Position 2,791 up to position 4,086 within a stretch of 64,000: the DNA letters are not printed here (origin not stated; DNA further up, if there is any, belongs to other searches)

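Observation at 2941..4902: GDP-mannose 4,6-dehydratase fused to an unknown about 310-aa C-terminal domain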

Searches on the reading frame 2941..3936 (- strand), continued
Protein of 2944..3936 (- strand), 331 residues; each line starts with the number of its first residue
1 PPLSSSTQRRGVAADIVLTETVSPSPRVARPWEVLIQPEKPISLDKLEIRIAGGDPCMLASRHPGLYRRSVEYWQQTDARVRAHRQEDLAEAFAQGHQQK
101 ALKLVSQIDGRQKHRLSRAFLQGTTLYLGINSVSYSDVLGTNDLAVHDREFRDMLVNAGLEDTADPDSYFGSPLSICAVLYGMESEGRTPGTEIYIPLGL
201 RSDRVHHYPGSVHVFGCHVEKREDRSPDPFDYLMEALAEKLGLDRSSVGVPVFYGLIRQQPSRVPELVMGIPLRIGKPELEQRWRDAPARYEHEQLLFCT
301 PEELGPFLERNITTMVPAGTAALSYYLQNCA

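Call 37: find_encoding_contigs(protein=P0004, flank=8000, max_places=3)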
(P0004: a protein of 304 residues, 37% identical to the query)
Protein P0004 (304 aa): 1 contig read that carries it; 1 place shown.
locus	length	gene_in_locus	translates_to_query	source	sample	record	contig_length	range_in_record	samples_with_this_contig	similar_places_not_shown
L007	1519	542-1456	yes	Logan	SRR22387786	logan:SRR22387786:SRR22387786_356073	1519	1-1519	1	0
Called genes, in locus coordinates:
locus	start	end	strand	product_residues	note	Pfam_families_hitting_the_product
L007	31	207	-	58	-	-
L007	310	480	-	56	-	PF00037:Fer4 (weak), PF12837:Fer4_6 (weak), PF13459:Fer4_15, PF14697:Fer4_21 (weak), PF13370:Fer4_13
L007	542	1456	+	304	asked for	-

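Call 38: find_encoding_contigs(protein=P0005, flank=8000, max_places=3)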
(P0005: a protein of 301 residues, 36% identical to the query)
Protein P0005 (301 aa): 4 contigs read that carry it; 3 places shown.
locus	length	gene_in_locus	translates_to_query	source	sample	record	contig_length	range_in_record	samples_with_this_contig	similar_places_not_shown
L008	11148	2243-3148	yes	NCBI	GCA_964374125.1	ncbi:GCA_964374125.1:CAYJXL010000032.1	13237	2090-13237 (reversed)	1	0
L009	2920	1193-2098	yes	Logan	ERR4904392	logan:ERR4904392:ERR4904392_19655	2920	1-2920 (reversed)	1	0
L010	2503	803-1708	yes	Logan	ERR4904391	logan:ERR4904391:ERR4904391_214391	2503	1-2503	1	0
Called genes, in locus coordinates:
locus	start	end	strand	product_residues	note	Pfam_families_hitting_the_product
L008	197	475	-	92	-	-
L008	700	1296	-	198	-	-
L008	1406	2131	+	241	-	-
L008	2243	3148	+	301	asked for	-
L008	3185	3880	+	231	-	PF00483:NTP_transferase, PF12804:NTP_transf_3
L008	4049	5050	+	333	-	PF02463:SMC_N (faint), PF00005:ABC_tran, PF13555:AAA_29 (weak), PF13304:AAA_21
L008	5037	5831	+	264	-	PF06182:ABC2_membrane_6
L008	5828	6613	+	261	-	PF06182:ABC2_membrane_6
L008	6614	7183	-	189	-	PF13649:Methyltransf_25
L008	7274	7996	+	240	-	-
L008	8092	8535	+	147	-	-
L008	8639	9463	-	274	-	PF01909:NTP_transf_2 (weak), PF18765:Polbeta (faint)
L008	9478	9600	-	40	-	-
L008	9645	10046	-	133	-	-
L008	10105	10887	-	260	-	-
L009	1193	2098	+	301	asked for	-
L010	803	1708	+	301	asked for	-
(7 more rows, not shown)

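Call 39: find_encoding_contigs(protein=P0009, flank=8000, max_places=3)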
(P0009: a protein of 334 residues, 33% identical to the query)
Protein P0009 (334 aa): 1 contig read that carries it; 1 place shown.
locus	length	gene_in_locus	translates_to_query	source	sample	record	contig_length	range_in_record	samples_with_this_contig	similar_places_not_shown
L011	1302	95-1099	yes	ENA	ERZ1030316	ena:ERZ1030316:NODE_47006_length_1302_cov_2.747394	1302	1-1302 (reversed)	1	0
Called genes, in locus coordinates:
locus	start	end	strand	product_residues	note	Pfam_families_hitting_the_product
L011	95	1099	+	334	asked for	-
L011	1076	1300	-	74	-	?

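Call 47: predict_structure(alignment_id=A4)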
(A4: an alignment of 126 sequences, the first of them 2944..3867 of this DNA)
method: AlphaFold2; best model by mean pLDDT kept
length: 308 residues; sequences in the alignment: 126
mean_pLDDT: 94.2   pTM: 0.91
mean pLDDT of the five models: 94.2, 94.1, 94.0, 93.9, 93.9
residues with pLDDT >= 90: 272; 70-90: 23; 50-70: 9; < 50: 4
segments of 3 or more residues with pLDDT < 50: none
pLDDT, mean of each block of 10 residues (from residue 1): 78 98 97 98 98 92 92 93 85 98 98 97 98 98 98 97 62 97 95 95 91 97 97 98 98 96 96 97 95 98 92
secondary structure, 60 per line:
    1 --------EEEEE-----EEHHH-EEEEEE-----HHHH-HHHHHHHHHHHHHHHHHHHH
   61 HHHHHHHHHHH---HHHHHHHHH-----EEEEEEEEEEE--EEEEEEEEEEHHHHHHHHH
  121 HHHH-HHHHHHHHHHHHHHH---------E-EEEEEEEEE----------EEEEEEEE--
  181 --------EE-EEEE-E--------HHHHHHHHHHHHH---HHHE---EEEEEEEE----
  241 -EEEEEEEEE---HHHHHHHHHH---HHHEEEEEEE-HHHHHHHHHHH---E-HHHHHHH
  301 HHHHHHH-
elements in order: E9-13 E25-30 H36-39 H41-71 H75-83 E89-99 E102-111 H112-124 H126-140 E152-160 E171-178 E192-195 H206-218 E229-236 E242-250 H254-263 E270-276 H278-288 H294-307

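Call 51: fold_search(model_id=the predicted structure, library=pdb)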
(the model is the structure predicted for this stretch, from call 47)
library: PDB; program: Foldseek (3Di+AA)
matches with E <= 10: 757; with E <= 0.001: 136
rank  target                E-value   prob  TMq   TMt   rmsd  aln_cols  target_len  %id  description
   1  5lor_B                7.0e-18  1.00  0.67  0.70   4.6       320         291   18  human NUDT22 (released 2017-08-16)
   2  5r50                  7.9e-18  1.00  0.68  0.72   4.9       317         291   18  PanDDA analysis group deposition -- Crystal Structure of human NUDT22 in complex with N13371a (released 2020-07-01)
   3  5lor_A                4.2e-17  1.00  0.72  0.76   4.1       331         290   18  human NUDT22 (released 2017-08-16)
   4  5lf9                  4.5e-17  1.00  0.71  0.77   4.2       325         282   18  Crystal structure of human NUDT22 (released 2017-08-02)
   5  5lou_A                2.7e-16  1.00  0.69  0.74   4.2       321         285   18  human NUDT22 (released 2017-09-13)
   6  5lou_B                2.9e-16  1.00  0.69  0.70   4.3       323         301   18  human NUDT22 (released 2017-09-13)
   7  9nxm                  2.5e-07  1.00  0.32  0.45   3.7       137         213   21  Crystal structure of Arabidopsis thaliana NUDT11 E90Q/E94Q mutant (released 2026-04-01)
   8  5lf8                  1.1e-06  1.00  0.42  0.50   8.3       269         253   16  Human Nucleoside diphosphate-linked moiety X motif 17 (NUDT17) (released 2017-08-16)
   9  3dup_A                4.1e-06  1.00  0.34  0.37  10.7       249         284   11  Crystal structure of mutt/nudix family hydrolase from rhodospirillum rubrum atcc 11170 (released 2008-09-02)
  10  6scx_A                4.7e-06  1.00  0.36  0.34  16.8       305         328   10  Crystal structure of the catalytic domain of human NUDT12 in complex with 7-methyl-guanosine-5'-triphosphate (released 2020-01-08)
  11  6o3p_A                5.3e-06  1.00  0.37  0.37  14.1       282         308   11  Crystal structure of the catalytic domain of mouse Nudt12 in complex with AMP and 3 Mg2+ ions (released 2019-05-29)
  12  3dup_B                6.0e-06  1.00  0.34  0.37  10.8       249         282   12  Crystal structure of mutt/nudix family hydrolase from rhodospirillum rubrum atcc 11170 (released 2008-09-02)
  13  6scx_C                6.0e-06  1.00  0.36  0.35  16.3       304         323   10  Crystal structure of the catalytic domain of human NUDT12 in complex with 7-methyl-guanosine-5'-triphosphate (released 2020-01-08)
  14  6o3p_B                7.7e-06  1.00  0.34  0.33  15.6       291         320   10  Crystal structure of the catalytic domain of mouse Nudt12 in complex with AMP and 3 Mg2+ ions (released 2019-05-29)
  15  5t3p_A                8.7e-06  1.00  0.30  0.41  11.3       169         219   13  Crystal structure of Human Peroxisomal coenzyme A diphosphatase NUDT7 (released 2017-09-13)
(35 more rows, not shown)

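Call 79: find_related_loci(query=A5, collection=metagenome_contigs, flank=6000)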
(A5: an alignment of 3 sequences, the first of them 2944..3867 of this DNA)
Query A5 (308 aa) in metagenome_contigs; peptide patterns used: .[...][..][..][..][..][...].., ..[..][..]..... (x = any residue, [..] = any of these).
131 stretches matched a pattern, but none encodes a relative of the query by tblastn (E <= 1e-3).

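Call 80: find_related_loci(query=A5, collection=genome_contigs, flank=6000)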
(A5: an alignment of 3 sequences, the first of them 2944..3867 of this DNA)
Query A5 (308 aa) in genome_contigs; peptide patterns used: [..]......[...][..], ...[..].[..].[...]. (x = any residue, [..] = any of these).
44 stretches matched a pattern; 2 encode a relative of the query (tblastn E <= 1e-3); 2 distinct loci.
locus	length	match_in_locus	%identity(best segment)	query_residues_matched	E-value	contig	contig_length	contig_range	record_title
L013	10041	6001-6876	43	10-308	3e-76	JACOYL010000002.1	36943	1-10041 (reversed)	MAG: Candidatus Pacearchaeota archaeon isolate NC_groundwater_178_Ag_S-0.1um_36_11 S4_GD2017_2_S1_scaffold_1044, whole g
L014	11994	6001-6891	38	9-304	3e-63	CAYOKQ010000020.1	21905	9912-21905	MAG TPA_asm: uncultured Methanosarcinales archaeon isolate binchicken_co125_1105 genome assembly, contig: NODE_4771_leng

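Call 83: search_solved_structures(query=A5, max_evalue=0.01, show_alignments=1)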
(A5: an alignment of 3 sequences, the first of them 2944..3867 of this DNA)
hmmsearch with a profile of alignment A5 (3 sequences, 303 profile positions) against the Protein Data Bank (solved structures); distinct sequences matched with E-value up to 0.01: 2.
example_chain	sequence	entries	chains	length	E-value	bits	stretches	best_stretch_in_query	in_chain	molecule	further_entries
5lor_A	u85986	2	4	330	0.0017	20.6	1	87-191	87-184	Nucleoside diphosphate-linked moiety X motif 22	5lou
5lf9_A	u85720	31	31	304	0.0047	19.2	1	87-190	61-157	Nucleoside diphosphate-linked moiety X motif 22 | Uridine diphosphate glucose pyrophosphatase NUDT22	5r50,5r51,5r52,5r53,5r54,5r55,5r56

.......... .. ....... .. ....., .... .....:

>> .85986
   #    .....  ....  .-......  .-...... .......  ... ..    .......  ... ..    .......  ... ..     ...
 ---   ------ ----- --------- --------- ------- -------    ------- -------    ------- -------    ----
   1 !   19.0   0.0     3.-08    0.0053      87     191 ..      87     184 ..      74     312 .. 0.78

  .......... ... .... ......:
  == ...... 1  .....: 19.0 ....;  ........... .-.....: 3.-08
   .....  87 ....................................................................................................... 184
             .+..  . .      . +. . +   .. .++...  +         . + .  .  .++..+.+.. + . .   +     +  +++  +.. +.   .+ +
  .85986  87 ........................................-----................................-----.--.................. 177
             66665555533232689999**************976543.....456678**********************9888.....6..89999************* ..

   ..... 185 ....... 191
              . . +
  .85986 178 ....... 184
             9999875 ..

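Call 85: find_encoding_contigs(protein=P0022, flank=6000, max_places=2)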
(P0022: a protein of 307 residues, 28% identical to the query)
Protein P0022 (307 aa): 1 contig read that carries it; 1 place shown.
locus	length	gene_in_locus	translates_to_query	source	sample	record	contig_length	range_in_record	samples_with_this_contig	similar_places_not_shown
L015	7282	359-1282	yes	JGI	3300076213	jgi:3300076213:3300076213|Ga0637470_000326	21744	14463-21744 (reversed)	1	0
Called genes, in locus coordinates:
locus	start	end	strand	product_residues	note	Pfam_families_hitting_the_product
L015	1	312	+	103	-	?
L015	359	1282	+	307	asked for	-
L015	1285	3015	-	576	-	PF13230:GATase_4 (faint), PF13522:GATase_6, PF13537:GATase_7, PF01380:SIS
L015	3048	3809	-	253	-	PF01978:TrmB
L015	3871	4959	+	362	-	PF00391:PEP-utilizers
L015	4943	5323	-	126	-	-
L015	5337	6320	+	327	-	PF02498:Bro-N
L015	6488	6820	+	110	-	PF01248:Ribosomal_L7Ae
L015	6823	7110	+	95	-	PF01200:Ribosomal_S28e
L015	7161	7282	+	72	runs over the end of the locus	PF01246:Ribosomal_L24e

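Call 86: find_encoding_contigs(protein=P0012, flank=6000, max_places=2)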
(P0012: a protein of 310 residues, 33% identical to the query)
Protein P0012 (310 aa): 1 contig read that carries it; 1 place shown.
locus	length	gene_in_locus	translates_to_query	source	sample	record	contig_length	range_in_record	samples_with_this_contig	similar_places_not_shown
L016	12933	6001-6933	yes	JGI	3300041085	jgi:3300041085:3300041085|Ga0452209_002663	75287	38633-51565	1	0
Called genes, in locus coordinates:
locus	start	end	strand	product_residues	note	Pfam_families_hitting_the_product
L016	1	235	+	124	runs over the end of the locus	PF04027:DUF371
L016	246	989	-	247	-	PF01978:TrmB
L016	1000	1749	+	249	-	-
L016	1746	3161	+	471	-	PF00391:PEP-utilizers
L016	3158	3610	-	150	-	PF13636:Methyltranf_PUA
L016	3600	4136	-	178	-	-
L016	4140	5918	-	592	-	PF00009:GTP_EFTU, PF01926:MMR_HSR1 (weak), PF03144:GTP_EFTU_D2, PF11987:IF-2, PF14578:GTP_EFTU_D4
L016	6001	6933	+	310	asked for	-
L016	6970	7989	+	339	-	PF02005:TRM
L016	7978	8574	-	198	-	-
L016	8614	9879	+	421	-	PF01637:ATPase_2 (weak), PF13191:AAA_16 (weak), PF13401:AAA_22, PF22703:Cdc6_lid, PF09079:WHD_Cdc6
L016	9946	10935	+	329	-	PF13487:HD_5, PF01966:HD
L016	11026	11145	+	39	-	-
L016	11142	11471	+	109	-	PF18902:DUF5658 (weak)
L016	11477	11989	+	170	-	-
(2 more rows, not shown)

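Call 87: find_encoding_contigs(protein=P0010, flank=6000, max_places=2)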
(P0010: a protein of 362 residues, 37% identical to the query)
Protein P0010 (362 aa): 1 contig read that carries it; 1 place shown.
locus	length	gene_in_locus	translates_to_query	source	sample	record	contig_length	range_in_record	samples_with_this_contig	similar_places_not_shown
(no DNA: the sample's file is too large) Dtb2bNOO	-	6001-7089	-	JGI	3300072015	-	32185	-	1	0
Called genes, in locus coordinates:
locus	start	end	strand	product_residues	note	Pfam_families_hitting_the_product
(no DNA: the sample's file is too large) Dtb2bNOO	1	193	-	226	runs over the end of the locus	-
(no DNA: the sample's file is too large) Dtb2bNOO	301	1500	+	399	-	PF01926:MMR_HSR1, PF02421:FeoB_N (weak), PF08438:YGR210-like_G4, PF02824:TGS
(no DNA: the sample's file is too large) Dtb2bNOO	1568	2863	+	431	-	-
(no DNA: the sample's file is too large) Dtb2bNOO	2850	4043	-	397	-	PF00162:PGK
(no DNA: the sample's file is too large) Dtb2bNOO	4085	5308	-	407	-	PF00149:Metallophos, PF12850:Metallophos_2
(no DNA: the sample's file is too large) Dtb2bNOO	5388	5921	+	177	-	-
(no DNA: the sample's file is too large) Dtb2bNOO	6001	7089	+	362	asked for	-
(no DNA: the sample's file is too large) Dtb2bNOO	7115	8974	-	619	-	PF13522:GATase_6, PF13537:GATase_7, PF01380:SIS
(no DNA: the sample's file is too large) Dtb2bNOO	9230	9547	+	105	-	PF01248:Ribosomal_L7Ae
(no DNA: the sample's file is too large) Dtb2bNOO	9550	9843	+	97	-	PF01200:Ribosomal_S28e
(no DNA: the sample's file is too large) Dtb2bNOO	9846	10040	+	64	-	PF01246:Ribosomal_L24e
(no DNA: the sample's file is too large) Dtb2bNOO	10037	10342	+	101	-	PF03091:CutA1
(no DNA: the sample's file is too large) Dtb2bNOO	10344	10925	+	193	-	PF00334:NDK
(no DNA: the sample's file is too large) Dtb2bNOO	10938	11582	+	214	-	PF00406:ADK, PF13207:AAA_17, PF05191:ADK_lid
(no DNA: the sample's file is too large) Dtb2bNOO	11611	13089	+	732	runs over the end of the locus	PF00009:GTP_EFTU, PF22042:EF-G_D2, PF03144:GTP_EFTU_D2, PF14492:EFG_III, PF03764:EFG_IV, PF00679:EFG_C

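Call 88: find_encoding_contigs(protein=P0008, flank=6000, max_places=2)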
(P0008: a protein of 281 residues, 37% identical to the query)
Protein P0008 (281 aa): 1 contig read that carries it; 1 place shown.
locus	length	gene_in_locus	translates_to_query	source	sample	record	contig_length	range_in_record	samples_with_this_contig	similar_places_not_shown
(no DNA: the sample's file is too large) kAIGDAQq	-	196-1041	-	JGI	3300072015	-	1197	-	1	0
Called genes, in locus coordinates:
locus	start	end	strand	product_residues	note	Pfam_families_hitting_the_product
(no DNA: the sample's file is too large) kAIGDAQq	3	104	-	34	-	?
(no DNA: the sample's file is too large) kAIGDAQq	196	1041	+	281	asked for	-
